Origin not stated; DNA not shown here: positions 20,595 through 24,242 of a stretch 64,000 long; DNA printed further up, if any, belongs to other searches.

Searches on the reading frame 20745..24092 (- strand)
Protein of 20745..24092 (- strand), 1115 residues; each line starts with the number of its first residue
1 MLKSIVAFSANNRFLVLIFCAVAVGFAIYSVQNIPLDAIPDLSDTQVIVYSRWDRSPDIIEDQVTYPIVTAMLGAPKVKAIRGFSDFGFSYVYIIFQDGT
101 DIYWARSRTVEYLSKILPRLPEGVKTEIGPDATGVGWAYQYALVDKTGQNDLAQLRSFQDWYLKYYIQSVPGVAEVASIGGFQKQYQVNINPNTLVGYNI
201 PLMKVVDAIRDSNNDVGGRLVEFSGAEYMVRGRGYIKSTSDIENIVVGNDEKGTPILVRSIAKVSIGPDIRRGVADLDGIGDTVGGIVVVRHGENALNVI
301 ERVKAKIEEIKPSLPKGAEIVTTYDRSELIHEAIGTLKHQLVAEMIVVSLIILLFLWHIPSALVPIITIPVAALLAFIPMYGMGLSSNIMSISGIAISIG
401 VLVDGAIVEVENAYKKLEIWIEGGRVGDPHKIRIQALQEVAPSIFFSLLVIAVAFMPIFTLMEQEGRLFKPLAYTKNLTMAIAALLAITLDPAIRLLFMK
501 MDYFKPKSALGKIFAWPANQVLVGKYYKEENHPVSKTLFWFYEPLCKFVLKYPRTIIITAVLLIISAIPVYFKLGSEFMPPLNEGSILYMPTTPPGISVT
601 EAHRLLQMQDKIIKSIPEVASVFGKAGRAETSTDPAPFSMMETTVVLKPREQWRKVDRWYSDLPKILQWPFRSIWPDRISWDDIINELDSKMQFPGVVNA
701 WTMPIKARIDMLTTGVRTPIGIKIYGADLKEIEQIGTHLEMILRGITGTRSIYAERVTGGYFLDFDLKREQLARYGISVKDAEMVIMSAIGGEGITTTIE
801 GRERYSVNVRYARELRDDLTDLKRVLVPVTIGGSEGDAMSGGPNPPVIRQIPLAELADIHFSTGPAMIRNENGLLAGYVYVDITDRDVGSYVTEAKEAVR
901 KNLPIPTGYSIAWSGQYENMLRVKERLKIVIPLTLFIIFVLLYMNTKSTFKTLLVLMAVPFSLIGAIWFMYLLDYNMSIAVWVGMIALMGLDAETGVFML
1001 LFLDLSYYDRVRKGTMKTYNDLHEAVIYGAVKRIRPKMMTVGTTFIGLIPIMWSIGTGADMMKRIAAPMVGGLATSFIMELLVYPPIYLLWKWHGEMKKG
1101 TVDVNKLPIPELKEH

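Call 15: search_protein_families(library=pfam, proteins=[window:20745-24092:-])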
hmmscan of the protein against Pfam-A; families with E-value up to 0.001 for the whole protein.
window:20745-24092:- (1115 aa): 2 families
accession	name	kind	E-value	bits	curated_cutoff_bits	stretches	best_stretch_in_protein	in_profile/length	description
PF00873.25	ACR_tran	-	9.6e-203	676.2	28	1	6-1090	2-1019/1021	AcrB/AcrD/AcrF family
PF03176.21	MMPL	-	1.4e-05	24.6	20.5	1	434-520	241-323/333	MMPL family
